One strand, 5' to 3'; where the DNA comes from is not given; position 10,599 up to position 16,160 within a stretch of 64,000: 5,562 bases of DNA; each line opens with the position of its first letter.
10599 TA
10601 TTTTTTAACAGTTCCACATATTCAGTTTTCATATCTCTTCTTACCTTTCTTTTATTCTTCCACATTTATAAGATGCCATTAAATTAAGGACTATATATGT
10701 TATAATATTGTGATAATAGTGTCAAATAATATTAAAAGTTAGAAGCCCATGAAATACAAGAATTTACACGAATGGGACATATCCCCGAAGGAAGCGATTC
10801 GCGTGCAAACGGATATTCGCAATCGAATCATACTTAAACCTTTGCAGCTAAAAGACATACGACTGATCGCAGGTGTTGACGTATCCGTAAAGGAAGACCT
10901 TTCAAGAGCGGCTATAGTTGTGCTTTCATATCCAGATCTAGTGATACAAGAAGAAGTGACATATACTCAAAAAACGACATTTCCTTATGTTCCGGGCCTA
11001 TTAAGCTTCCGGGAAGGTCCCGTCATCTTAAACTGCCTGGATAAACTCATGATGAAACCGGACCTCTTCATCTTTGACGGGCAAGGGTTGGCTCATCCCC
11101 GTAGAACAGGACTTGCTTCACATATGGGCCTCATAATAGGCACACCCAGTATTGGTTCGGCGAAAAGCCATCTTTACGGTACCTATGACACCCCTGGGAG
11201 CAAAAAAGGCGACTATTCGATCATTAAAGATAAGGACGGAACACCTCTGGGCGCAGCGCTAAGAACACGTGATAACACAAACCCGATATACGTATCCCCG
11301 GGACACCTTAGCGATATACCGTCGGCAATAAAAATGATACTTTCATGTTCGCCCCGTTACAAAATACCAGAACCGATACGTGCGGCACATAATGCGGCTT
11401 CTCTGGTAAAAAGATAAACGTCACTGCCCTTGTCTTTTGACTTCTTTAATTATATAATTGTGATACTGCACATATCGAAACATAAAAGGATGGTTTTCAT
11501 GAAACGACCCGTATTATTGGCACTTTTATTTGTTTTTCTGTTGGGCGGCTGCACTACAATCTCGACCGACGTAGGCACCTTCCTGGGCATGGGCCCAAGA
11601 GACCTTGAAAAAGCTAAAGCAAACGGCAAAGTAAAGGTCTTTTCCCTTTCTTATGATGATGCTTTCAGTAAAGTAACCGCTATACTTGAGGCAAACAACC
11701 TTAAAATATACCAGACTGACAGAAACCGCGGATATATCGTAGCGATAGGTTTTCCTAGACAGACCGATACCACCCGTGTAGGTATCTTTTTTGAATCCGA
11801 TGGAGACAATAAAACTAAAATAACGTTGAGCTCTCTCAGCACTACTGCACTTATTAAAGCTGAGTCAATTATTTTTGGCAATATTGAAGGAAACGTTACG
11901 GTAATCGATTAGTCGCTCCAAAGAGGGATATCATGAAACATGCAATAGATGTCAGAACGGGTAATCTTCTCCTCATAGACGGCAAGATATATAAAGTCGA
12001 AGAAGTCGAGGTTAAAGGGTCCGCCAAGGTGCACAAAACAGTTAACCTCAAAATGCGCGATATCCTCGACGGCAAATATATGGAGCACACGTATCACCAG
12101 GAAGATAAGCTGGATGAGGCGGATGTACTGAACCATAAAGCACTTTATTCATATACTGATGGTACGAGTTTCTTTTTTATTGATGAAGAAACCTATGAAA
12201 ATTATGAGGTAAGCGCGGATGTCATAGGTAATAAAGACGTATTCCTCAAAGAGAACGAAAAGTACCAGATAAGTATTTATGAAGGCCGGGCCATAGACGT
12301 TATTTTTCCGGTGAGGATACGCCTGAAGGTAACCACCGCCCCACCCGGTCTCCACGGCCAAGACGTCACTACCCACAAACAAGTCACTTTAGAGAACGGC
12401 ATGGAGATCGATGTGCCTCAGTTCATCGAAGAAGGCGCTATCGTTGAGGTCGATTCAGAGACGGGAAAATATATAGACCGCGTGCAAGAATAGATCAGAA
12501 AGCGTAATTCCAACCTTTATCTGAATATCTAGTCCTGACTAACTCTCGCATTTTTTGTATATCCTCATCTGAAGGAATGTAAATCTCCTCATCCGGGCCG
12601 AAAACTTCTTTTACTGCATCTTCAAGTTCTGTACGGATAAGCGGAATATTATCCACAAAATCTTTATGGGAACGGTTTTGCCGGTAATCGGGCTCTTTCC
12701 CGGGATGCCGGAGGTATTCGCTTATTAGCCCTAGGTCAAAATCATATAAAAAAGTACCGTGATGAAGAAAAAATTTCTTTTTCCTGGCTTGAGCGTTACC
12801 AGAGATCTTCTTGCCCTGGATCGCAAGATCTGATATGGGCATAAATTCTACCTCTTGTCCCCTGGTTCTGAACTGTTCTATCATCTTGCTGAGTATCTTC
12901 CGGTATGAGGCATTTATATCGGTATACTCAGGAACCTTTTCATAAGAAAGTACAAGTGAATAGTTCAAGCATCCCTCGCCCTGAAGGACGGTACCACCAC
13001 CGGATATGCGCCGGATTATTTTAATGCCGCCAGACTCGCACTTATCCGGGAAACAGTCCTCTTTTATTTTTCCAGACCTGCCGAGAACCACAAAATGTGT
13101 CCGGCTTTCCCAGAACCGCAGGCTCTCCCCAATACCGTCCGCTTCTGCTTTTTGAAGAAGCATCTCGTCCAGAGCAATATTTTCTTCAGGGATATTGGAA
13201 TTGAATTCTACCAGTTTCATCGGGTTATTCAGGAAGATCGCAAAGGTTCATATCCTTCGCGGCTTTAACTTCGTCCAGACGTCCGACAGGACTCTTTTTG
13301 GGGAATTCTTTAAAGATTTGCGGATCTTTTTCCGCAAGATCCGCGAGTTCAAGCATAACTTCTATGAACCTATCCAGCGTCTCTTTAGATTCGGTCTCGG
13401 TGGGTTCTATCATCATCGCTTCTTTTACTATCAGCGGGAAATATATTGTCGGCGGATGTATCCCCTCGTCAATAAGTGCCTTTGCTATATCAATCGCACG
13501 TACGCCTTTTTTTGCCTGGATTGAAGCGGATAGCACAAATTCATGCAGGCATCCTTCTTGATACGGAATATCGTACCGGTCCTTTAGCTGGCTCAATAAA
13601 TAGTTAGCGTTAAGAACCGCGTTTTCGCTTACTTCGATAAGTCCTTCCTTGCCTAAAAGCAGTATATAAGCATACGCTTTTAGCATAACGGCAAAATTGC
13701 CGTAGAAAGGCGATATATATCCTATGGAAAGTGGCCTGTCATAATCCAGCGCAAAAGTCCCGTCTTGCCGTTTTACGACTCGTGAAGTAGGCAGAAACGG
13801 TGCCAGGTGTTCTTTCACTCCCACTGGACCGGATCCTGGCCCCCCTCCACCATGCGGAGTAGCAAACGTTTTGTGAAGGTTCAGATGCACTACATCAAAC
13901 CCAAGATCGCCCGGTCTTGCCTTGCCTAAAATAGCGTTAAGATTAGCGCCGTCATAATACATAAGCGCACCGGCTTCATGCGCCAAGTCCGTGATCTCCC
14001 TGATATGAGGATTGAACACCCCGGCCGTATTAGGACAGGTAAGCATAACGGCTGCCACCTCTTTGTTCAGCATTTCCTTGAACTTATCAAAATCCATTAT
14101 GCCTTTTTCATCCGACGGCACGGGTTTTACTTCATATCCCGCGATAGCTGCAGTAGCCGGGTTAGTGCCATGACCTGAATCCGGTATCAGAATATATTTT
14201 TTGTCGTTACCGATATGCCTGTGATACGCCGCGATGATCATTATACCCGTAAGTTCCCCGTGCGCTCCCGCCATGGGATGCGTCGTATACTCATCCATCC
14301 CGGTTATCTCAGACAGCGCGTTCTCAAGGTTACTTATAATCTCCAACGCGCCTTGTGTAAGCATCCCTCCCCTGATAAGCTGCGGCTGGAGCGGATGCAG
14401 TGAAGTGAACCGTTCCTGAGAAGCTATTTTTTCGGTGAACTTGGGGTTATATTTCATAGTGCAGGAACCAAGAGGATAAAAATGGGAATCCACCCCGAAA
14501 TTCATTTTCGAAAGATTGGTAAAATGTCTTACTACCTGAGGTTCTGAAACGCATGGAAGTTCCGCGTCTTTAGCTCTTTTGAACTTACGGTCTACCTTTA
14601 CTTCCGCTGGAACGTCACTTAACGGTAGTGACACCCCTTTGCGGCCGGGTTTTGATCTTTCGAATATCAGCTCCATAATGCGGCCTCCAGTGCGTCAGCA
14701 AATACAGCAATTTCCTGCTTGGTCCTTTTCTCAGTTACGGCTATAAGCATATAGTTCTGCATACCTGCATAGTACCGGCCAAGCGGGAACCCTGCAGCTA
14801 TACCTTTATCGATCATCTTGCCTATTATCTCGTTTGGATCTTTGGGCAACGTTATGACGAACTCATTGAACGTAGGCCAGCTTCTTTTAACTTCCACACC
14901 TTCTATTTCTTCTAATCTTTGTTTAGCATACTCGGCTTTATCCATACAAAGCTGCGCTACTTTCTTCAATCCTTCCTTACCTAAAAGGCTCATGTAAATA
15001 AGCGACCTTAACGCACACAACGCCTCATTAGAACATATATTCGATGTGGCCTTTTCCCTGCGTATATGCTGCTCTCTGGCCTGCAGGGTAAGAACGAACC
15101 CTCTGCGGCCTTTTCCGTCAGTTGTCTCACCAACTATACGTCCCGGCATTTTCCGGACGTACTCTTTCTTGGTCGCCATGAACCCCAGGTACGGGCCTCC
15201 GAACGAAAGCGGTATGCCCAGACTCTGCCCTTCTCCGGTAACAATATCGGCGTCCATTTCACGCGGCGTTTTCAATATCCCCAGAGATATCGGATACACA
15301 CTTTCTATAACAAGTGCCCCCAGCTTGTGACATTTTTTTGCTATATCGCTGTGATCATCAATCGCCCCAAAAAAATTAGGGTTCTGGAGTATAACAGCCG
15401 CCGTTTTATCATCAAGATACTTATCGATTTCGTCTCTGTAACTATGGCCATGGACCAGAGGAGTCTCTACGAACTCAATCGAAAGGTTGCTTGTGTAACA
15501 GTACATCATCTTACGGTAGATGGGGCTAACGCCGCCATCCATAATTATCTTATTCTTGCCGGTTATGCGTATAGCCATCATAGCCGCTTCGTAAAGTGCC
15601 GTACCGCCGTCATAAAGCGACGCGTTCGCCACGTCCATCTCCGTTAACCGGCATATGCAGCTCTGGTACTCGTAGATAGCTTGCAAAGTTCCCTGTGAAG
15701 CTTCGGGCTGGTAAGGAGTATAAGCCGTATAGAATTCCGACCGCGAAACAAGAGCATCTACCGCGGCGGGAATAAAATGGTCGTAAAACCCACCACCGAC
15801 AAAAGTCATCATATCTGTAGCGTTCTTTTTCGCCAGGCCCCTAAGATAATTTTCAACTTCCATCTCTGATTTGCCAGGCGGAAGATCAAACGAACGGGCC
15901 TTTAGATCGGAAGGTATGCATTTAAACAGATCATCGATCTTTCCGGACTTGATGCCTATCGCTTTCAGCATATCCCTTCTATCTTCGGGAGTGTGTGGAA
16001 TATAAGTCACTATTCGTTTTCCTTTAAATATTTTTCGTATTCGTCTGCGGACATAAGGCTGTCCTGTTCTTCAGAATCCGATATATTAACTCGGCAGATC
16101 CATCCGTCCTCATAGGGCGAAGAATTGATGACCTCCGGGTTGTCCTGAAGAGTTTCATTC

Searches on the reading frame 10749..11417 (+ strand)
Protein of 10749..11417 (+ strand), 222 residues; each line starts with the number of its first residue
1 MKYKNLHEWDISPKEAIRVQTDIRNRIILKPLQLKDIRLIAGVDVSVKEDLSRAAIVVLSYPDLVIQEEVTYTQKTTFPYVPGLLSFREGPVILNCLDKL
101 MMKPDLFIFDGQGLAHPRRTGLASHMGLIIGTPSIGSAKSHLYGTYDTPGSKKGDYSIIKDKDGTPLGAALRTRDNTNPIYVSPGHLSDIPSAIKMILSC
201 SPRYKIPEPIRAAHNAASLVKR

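Call 48: search_protein_families(library=pfam, proteins=[window:10749-11417:+], max_evalue=0.000001)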
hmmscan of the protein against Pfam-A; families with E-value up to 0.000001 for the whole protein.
window:10749-11417:+ (222 aa): 1 family
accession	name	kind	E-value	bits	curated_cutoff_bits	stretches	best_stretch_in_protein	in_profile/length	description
PF04493.20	Endonuclease_5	-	2.4e-68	230.2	23.4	1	23-214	3-197/198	Endonuclease V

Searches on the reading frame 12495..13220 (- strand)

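Call 48: search_protein_families(library=pfam, proteins=[window:12495-13220:-], max_evalue=0.000001)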
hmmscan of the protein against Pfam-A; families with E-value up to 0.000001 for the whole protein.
window:12495-13220:- (241 aa): 2 families
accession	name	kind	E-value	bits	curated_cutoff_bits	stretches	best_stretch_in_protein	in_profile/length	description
PF21948.1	LplA-B_cat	-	5.6e-40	137.9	27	1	11-193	2-179/200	Lipoyl protein ligase A/B catalytic domain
PF03099.24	BPL_LplA_LipB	-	2.5e-10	40.8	21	1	54-162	14-133/133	Biotin/lipoate A/B protein ligase family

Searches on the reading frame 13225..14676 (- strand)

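Call 6: search_protein_families(library=pfam, proteins=[window:13225-14676:-], max_evalue=0.00001)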
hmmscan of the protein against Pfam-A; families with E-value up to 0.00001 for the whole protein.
window:13225-14676:- (483 aa): 4 families
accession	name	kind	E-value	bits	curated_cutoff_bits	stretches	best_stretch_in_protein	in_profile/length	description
PF21478.3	GcvP2_C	-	1.1e-25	90.4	27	1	350-445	2-99/122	Glycine dehydrogenase, C-terminal domain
PF02347.22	GDC-P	-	1.1e-14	54.5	26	1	20-297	29-285/429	Glycine cleavage system P-protein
PF00266.25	Aminotran_5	-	4.2e-10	39.6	21.5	1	146-276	76-207/371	Aminotransferase class-V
PF01212.27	Beta_elim_lyase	-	5.2e-06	26.4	27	1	115-246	35-172/288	Beta-eliminating lyase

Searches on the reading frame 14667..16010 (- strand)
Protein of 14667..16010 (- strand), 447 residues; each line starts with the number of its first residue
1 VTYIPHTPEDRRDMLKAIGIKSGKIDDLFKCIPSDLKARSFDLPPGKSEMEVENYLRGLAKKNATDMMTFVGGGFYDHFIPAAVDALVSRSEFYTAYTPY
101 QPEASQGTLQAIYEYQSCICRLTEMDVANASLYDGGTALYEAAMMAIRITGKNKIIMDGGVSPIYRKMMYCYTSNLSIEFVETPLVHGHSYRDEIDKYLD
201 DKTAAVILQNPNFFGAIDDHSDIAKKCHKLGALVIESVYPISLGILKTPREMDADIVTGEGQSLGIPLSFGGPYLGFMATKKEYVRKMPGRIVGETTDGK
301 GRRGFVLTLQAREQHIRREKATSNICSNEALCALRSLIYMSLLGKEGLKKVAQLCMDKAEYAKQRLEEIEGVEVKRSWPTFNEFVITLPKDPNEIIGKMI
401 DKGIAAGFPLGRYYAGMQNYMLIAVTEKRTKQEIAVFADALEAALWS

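Call 6: search_protein_families(library=pfam, proteins=[window:14667-16010:-], max_evalue=0.00001)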
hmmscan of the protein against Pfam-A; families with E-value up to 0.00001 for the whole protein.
window:14667-16010:- (447 aa): 1 family
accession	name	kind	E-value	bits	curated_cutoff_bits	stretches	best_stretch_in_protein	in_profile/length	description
PF02347.22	GDC-P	-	3.1e-126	422.1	26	1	2-437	2-425/429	Glycine cleavage system P-protein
